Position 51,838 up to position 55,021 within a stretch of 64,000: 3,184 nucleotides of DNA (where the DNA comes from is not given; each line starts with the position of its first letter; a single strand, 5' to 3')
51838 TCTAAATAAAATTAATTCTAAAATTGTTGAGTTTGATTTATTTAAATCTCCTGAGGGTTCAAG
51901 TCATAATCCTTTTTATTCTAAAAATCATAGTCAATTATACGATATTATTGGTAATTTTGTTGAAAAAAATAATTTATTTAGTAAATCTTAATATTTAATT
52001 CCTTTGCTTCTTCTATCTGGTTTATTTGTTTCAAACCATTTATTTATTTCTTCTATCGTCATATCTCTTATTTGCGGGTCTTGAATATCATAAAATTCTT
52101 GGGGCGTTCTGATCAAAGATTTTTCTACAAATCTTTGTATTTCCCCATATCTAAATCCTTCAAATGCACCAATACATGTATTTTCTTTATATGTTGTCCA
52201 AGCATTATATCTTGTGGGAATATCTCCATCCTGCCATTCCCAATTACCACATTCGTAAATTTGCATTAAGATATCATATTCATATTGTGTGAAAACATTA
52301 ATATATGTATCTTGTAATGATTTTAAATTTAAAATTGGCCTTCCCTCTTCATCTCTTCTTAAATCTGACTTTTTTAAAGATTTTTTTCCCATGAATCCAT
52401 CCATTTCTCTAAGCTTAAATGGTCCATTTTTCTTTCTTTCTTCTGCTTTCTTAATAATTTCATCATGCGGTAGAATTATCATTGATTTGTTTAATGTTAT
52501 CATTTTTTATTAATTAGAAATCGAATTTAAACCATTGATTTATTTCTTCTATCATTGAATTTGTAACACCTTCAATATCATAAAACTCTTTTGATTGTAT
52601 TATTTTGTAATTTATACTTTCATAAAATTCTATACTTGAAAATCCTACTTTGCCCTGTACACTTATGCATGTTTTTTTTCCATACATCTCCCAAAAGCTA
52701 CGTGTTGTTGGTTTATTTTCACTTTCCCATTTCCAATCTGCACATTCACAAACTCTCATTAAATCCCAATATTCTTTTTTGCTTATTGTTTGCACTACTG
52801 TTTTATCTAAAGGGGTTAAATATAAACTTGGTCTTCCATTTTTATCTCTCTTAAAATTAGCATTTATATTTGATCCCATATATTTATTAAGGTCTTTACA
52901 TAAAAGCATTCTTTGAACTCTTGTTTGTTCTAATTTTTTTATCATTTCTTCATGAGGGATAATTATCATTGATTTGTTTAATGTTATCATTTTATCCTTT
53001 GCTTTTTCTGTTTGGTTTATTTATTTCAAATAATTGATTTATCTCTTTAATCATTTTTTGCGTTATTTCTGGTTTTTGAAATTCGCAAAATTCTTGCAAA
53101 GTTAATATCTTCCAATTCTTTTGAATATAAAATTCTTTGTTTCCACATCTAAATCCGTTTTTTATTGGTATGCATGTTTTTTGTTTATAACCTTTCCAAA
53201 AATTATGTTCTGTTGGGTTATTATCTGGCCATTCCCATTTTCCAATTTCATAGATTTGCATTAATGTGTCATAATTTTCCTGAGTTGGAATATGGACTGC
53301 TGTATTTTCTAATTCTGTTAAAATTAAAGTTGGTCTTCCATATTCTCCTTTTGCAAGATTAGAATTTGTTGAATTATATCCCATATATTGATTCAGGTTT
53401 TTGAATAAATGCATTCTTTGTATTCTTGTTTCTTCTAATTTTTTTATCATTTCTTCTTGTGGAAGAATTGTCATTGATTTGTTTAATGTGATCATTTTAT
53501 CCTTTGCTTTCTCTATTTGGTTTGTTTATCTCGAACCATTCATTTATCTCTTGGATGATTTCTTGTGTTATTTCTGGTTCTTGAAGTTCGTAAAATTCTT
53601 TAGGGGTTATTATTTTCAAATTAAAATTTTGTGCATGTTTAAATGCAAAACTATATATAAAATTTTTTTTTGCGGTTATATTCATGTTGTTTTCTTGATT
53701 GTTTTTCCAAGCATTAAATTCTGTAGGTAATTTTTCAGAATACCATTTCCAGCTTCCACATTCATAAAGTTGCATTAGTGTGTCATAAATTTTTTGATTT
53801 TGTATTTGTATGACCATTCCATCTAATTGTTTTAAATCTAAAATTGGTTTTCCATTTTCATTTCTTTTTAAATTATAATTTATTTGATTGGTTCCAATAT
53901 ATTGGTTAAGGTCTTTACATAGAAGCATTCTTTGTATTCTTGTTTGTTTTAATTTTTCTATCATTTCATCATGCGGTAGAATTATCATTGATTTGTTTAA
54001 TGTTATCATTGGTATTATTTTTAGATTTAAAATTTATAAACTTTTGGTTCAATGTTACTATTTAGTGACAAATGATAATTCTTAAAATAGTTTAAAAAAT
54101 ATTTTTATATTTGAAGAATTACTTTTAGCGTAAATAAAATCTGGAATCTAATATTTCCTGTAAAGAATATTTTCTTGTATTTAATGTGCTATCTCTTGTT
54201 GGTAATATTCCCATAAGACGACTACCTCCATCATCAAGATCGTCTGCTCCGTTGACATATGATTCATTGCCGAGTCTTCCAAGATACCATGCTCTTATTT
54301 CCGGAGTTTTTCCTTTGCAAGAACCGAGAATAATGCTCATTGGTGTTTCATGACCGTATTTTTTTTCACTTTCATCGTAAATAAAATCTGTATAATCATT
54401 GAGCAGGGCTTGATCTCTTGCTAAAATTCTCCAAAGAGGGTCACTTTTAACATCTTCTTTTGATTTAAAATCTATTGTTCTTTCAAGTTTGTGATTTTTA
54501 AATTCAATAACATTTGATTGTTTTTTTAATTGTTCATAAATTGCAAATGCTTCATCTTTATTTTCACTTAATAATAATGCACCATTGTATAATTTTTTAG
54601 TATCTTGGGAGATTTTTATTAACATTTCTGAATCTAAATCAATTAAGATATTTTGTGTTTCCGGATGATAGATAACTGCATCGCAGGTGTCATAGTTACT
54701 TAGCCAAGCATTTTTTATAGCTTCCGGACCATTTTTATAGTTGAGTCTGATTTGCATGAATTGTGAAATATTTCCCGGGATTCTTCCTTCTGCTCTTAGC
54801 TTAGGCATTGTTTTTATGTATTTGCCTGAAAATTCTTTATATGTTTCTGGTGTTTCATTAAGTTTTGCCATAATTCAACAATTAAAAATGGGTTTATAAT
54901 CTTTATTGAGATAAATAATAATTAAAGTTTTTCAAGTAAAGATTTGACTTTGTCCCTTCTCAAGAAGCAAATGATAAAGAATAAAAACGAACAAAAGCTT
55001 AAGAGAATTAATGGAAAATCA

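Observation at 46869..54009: Six-member orphan paralogue family (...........) in two head-to-tail arrays flanking the GAN/RecJ gene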

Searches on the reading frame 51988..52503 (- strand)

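Call 4: search_protein_families(library=pfam, proteins=[window:51988-52503:-], max_evalue=1)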
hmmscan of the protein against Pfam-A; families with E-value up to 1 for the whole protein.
window:51988-52503:- (171 aa): 1 family
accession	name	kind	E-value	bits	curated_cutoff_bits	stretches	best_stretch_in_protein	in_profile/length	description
PF17323.7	ToxS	-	0.12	12.6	25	0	64-95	55-86/147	Trans-membrane regulatory protein ToxS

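Call 5: search_protein_families(library=phrogs, proteins=[window:51988-52503:-], max_evalue=1)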
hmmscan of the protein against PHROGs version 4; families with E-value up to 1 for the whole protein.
window:51988-52503:- (171 aa): 4 families
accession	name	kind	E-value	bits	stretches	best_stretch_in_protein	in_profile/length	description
phrog_4897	-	other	0.0027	18.9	1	66-116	3-55/186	kinase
phrog_18001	-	unknown function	0.034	15.3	1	118-154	29-65/68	-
phrog_9112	-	unknown function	0.041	14.2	1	69-129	5-47/271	-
phrog_21726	-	unknown function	0.18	12.9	1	62-92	80-110/131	-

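Call 6: search_protein_families(library=padloc, proteins=[window:51988-52503:-], max_evalue=1)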
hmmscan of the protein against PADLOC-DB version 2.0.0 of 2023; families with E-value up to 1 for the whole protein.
window:51988-52503:- (171 aa): 0 families

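Call 49: search_protein_families(library=ncbifam, proteins=[window:51988-52503:-], max_evalue=0.01)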
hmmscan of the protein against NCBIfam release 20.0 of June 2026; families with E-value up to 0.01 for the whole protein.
window:51988-52503:- (171 aa): 0 families

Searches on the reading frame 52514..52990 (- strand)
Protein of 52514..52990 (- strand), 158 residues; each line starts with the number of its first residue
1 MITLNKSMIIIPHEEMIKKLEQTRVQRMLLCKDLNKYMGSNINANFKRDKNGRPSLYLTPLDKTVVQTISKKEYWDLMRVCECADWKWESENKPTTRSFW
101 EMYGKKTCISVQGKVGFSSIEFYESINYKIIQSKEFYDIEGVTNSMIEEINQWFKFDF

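Call 4: search_protein_families(library=pfam, proteins=[window:52514-52990:-], max_evalue=1)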
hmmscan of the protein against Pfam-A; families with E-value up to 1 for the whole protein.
window:52514-52990:- (158 aa): 0 families

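Call 5: search_protein_families(library=phrogs, proteins=[window:52514-52990:-], max_evalue=1)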
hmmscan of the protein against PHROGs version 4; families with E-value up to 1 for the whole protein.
window:52514-52990:- (158 aa): 3 families
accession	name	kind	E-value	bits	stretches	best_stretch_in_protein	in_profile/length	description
phrog_9112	-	unknown function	3.4e-05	24.3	1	67-115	5-53/271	-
phrog_4897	-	other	0.001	20.2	1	64-142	3-87/186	kinase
phrog_23459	-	unknown function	0.36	10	1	38-119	210-292/649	-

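Call 6: search_protein_families(library=padloc, proteins=[window:52514-52990:-], max_evalue=1)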
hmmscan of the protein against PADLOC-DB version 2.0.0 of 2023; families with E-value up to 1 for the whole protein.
window:52514-52990:- (158 aa): 0 families

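Call 49: search_protein_families(library=ncbifam, proteins=[window:52514-52990:-], max_evalue=0.01)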
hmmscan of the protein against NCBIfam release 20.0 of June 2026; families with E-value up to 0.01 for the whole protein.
window:52514-52990:- (158 aa): 0 families

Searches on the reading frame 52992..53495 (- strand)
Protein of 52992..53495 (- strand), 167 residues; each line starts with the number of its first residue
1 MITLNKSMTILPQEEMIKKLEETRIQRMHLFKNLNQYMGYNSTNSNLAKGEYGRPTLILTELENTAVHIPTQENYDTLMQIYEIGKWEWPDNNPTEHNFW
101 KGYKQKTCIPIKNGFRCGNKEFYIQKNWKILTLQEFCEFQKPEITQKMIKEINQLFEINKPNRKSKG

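Call 4: search_protein_families(library=pfam, proteins=[window:52992-53495:-], max_evalue=1)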
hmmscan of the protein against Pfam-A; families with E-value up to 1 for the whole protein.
window:52992-53495:- (167 aa): 1 family
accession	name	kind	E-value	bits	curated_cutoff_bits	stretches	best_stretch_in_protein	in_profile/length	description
PF11737.13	DUF3300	-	0.0096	15.9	25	1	56-132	129-199/227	Protein of unknown function (DUF3300)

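Call 5: search_protein_families(library=phrogs, proteins=[window:52992-53495:-], max_evalue=1)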
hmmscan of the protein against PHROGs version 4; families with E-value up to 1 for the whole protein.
window:52992-53495:- (167 aa): 5 families
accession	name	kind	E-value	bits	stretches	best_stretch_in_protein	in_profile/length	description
phrog_5229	-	unknown function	0.0051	17.8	1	123-151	61-89/127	-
phrog_9112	-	unknown function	0.015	15.7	1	67-112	4-50/271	-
phrog_4897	-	other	0.017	16.2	1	65-127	3-69/186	kinase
phrog_15236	-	unknown function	0.21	12.8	0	138-166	40-68/122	-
phrog_15423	-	unknown function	0.24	12.7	0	117-157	18-57/87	-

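Call 6: search_protein_families(library=padloc, proteins=[window:52992-53495:-], max_evalue=1)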
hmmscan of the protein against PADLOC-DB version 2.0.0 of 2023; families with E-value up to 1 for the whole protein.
window:52992-53495:- (167 aa): 0 families

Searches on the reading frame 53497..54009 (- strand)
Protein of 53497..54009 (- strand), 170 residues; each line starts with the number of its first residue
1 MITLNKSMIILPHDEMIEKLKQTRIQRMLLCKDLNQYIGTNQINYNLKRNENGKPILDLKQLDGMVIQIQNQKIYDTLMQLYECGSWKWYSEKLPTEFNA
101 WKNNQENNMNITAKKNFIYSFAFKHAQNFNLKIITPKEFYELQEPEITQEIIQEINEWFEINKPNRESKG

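Call 4: search_protein_families(library=pfam, proteins=[window:53497-54009:-], max_evalue=1)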
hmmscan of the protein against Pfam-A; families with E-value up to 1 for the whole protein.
window:53497-54009:- (170 aa): 2 families
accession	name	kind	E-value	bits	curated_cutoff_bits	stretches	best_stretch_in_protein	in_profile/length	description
PF22624.1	AASDHPPT_N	-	0.057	14.1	27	1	20-61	34-75/100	4'-phosphopantetheinyl transferase, N-terminal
PF03841.19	SelA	-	0.29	10.6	22.8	1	9-78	222-293/367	L-seryl-tRNA selenium transferase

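Call 5: search_protein_families(library=phrogs, proteins=[window:53497-54009:-], max_evalue=1)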
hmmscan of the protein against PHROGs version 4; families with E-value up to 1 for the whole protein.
window:53497-54009:- (170 aa): 2 families
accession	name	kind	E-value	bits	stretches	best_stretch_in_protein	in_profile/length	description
phrog_9112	-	unknown function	0.00059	20.2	1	68-115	5-53/271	-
phrog_25156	-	unknown function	0.23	12.2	1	134-146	25-38/39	-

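Call 6: search_protein_families(library=padloc, proteins=[window:53497-54009:-], max_evalue=1)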
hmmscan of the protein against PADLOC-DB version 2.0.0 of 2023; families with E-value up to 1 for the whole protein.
window:53497-54009:- (170 aa): 0 families

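Call 49: search_protein_families(library=ncbifam, proteins=[window:53497-54009:-], max_evalue=0.01)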
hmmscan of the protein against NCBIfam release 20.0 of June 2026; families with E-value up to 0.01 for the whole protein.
window:53497-54009:- (170 aa): 0 families

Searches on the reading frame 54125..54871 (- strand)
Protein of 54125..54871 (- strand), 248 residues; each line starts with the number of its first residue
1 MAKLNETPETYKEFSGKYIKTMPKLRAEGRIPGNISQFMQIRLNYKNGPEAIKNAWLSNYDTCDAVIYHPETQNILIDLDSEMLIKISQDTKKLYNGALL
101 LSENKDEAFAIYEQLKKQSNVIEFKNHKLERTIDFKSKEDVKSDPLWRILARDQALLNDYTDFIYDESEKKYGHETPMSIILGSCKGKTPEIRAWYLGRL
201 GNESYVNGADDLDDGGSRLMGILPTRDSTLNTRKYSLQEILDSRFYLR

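Call 4: search_protein_families(library=pfam, proteins=[window:54125-54871:-], max_evalue=1)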
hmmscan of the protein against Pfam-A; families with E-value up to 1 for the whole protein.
window:54125-54871:- (248 aa): 1 family
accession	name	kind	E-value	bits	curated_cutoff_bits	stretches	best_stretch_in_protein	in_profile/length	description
PF01386.24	Ribosomal_L25p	-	0.076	13.9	23.6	0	24-35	15-26/82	Ribosomal L25p family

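Call 5: search_protein_families(library=phrogs, proteins=[window:54125-54871:-], max_evalue=1)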
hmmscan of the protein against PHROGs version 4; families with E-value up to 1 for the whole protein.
window:54125-54871:- (248 aa): 0 families

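Call 6: search_protein_families(library=padloc, proteins=[window:54125-54871:-], max_evalue=1)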
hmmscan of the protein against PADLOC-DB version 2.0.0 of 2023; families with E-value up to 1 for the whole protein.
window:54125-54871:- (248 aa): 0 families

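Call 49: search_protein_families(library=ncbifam, proteins=[window:54125-54871:-], max_evalue=0.01)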
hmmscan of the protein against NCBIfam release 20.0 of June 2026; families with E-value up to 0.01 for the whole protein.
window:54125-54871:- (248 aa): 0 families

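Call 63: find_homologous_proteins(query=window:54125-54871:-, max_evalue=0.001)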
Query window:54125-54871:- (248 aa): 26 proteins with E <= 0.001 among 300 candidates.
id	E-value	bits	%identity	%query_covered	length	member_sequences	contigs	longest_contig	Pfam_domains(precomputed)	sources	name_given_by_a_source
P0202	1.1e-162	557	100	100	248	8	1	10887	-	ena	-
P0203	1.7e-138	478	85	100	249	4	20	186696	-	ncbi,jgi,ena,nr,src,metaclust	ncbi:MAG TPA: hypothetical protein VJB35_00590 [Candidatus Nanoarchaeia archaeon]|nr:hypothetical pr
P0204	1.3e-110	387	74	100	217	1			-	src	-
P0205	3.7e-63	231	53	92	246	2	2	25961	-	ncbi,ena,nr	ncbi:MAG: hypothetical protein IIA85_02130 [Nanoarchaeota archaeon]|nr:hypothetical protein [Nanoarc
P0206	3.1e-56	209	46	92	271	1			-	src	-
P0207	4.7e-56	208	47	93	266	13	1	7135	-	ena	-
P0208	7.2e-56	207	46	98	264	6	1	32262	-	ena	-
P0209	6.7e-54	201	45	93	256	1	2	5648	-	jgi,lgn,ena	-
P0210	1.3e-52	197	45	97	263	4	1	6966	-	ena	-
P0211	7.6e-52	194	45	97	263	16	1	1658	-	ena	-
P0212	3.9e-51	192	49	86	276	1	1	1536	-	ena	-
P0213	1.1e-48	184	47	90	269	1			-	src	-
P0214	1.3e-48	184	45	90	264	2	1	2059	-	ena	-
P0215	3.0e-44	169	45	90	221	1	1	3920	-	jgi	jgi:hypothetical protein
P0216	2.9e-43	166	43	90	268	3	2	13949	-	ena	-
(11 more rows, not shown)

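Call 74: predict_structure(alignment_id=A5)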
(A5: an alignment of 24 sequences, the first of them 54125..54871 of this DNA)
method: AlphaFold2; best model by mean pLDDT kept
length: 248 residues; sequences in the alignment: 24
mean_pLDDT: 75.6   pTM: 0.80
mean pLDDT of the five models: 75.6, 67.0, 65.7, 59.7, 56.6
residues with pLDDT >= 90: 22; 70-90: 158; 50-70: 44; < 50: 24
segments of 3 or more residues with pLDDT < 50: 1-3, 128-132, 226-234, 243-248
pLDDT, mean of each block of 10 residues (from residue 1): 54 78 85 88 85 80 86 86 69 72 89 88 68 70 87 91 89 81 73 82 65 66 59 51 42
secondary structure, 60 per line:
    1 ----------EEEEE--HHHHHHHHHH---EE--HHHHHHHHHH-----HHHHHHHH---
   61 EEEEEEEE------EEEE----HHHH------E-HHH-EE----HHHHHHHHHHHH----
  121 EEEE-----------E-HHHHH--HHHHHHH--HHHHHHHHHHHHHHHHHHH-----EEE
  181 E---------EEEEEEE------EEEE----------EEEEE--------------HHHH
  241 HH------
elements in order: E11-15 H18-27 H35-44 H50-57 E61-68 E75-78 H83-86 H105-116 E121-124 H138-142 H145-151 H154-172 E178-181 E191-197 E204-207 E218-222 H237-242

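Call 77: fold_search(model_id=the predicted structure, library=pdb)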
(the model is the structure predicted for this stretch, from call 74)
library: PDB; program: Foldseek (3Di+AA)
matches with E <= 10: 92; with E <= 0.001: 1
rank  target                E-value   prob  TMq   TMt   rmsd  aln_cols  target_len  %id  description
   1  5ioo_A                5.8e-08  1.00  0.55  0.63   4.9       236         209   15  Accommodation of massive sequence variation in Nanoarchaeota by the C-type lectin fold (released 2016-11-09)
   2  8eob_A                5.8e-01  0.02  0.12  0.07  19.6       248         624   10  Cryo-EM structure of human HSP90B in the closed state (released 2023-01-25)
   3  8gft_A                1.3e+00  0.01  0.10  0.06  21.1       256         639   10  Hsp90 provides platform for CRaf dephosphorylation by PP5 (released 2023-05-03)
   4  7eto_A                1.7e+00  0.01  0.08  0.03  23.6       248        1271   10  C1 CVSC-binding penton vertex in the virion capsid of Human Cytomegalovirus (released 2021-07-14)
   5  9gfp_B                2.0e+00  0.01  0.10  0.10  16.5       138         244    8  The crystal structure of CsvR from Escherichia coli (released 2025-08-20)
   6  7l7i_A                2.3e+00  0.01  0.12  0.07  20.5       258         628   11  Cryo-EM structure of Hsp90:FKBP51:p23 closed-state complex (released 2021-08-25)
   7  4jpb_A                2.7e+00  0.02  0.09  0.15   8.1        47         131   21  The structure of a ternary complex between CheA domains P4 and P5 with CheW and with an unzipped fragment of TM14, a c (released 2013-08-28)
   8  1k3r_A                2.7e+00  0.02  0.09  0.09   6.7        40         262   25  Crystal Structure of the Methyltransferase with a Knot from Methanobacterium thermoautotrophicum (released 2002-05-15)
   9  8eoa_A                2.7e+00  0.01  0.11  0.06  20.5       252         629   10  Cryo-EM structure of human HSP90B-AIPL1 complex (released 2023-01-25)
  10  8t08_D                2.9e+00  0.01  0.12  0.13  16.1       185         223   10  Preholo-Proteasome from Pre1-1 Pre4-1 Double Mutant (released 2023-09-06)
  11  5i7i_A                3.1e+00  0.02  0.11  0.10   9.3        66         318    9  Crystal structure of a marine metagenome TRAP solute binding protein specific for aromatic acid ligands (Sorcerer II G (released 2017-01-18)
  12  7qep_O1               3.3e+00  0.02  0.08  0.17  11.5        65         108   11  Cryo-EM structure of the ribosome from Encephalitozoon cuniculi (released 2022-02-09)
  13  8esq_d                3.3e+00  0.01  0.10  0.19  10.6        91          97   12  Ytm1 associated nascent 60S ribosome State 2 (released 2022-11-30)
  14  8ffv_A                3.3e+00  0.01  0.12  0.06  19.9       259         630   10  Cryo-EM structure of the GR-Hsp90-FKBP52 complex (released 2023-11-01)
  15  2qy2_A                3.7e+00  0.02  0.17  0.18  15.7       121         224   17  Characterization of a trifunctional mimivirus mRNA capping enzyme and crystal structure of the RNA triphosphatase doma (released 2008-04-01)
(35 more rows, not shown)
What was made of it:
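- On DGR variable proteins (applied to the six paralogues): The 248-aa neighbour hit 5IOO in the same PDB library (call 77).
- On DGR variable proteins (applied to the 248-aa neighbour, 54125-54871): 5ioo_A at E 5.8e-8, probability 1.00, TM 0.55/0.63 (call 77).
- Closest known: DGR variable proteins of Nanoarchaeota. Same: An AvpA-like gene lies directly upstream of array B (call 77).
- Tried and rejected: A toxin upstream was rejected: the 248-aa protein is AvpA-like (call 77).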

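Call 78: search_solved_structures(query=A5, max_evalue=1, show_alignments=1)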
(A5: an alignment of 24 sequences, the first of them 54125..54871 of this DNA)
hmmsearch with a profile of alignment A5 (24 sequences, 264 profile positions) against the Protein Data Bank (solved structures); distinct sequences matched with E-value up to 1: 0.

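Call 87: find_encoding_contigs(protein=P0205, flank=8000, max_places=1)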
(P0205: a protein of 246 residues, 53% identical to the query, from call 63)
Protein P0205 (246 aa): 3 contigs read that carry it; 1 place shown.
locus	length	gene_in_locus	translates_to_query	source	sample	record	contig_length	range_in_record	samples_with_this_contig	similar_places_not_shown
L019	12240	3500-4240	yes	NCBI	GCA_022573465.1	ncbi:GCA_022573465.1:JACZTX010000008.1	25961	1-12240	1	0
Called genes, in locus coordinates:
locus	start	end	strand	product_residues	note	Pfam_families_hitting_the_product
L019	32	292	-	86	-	PF00111:Fer2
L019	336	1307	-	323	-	PF07992:Pyr_redox_2, PF13738:Pyr_redox_3, PF00070:Pyr_redox (weak)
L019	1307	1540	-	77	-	PF00462:Glutaredoxin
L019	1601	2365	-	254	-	PF02698:DUF218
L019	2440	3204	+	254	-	PF13207:AAA_17 (faint), PF13238:AAA_18 (weak), PF13671:AAA_33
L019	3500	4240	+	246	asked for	-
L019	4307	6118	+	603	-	PF01909:NTP_transf_2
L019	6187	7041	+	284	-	-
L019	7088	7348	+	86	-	PF01247:Ribosomal_L35Ae, PF01782:RimM (faint)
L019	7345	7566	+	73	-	-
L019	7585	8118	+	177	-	PF00252:Ribosomal_L16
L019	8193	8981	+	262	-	-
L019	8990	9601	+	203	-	-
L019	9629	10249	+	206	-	PF03118:RNA_pol_A_CTD (faint)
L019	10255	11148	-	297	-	PF01909:NTP_transf_2, PF18765:Polbeta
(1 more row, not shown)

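Call 88: find_encoding_contigs(protein=P0208, flank=8000, max_places=1)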
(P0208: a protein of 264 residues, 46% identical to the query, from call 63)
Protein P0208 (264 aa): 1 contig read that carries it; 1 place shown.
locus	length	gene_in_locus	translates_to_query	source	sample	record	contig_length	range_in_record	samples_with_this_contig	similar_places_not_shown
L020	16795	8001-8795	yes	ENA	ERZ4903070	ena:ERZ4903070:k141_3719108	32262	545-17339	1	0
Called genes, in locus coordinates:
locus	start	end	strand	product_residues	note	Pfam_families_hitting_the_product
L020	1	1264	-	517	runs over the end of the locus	PF00270:DEAD, PF04851:ResIII, PF22590:Cas3-like_C_2 (faint), PF21210:RNA_helicase_helical, PF00271:Helicase_C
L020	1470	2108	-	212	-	-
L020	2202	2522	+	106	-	PF05239:PRC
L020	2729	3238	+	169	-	-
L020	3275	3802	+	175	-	-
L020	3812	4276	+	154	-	-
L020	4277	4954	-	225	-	-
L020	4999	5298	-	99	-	-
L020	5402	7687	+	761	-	PF00437:T2SSE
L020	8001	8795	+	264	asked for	-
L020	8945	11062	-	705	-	-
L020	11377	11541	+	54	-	-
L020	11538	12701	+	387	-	-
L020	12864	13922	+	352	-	-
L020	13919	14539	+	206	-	-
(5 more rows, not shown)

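Call 89: find_encoding_contigs(protein=P0216, flank=8000, max_places=1)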
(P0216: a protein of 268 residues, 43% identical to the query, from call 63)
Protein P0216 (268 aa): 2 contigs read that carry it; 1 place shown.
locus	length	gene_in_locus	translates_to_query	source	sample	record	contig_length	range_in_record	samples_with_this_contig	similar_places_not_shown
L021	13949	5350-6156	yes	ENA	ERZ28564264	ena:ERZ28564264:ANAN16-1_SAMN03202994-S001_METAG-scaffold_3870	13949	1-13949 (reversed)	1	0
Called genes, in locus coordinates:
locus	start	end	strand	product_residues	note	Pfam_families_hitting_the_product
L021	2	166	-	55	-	?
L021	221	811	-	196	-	PF08984:DUF1858, PF01521:Fe-S_biosyn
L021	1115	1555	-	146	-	-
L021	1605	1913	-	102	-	-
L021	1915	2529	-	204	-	PF00081:Sod_Fe_N, PF02777:Sod_Fe_C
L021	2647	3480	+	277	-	PF00413:Peptidase_M10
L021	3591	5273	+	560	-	PF00270:DEAD, PF04851:ResIII, PF00271:Helicase_C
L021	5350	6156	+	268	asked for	-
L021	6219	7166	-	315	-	PF07992:Pyr_redox_2, PF13738:Pyr_redox_3, PF00070:Pyr_redox (weak)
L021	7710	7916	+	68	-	PF04070:DUF378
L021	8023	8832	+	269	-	PF00923:TAL_FSA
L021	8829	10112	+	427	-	PF00342:PGI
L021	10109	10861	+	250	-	PF01791:DeoC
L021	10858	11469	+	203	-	PF00121:TIM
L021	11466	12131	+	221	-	PF18306:LDcluster4, PF03641:Lysine_decarbox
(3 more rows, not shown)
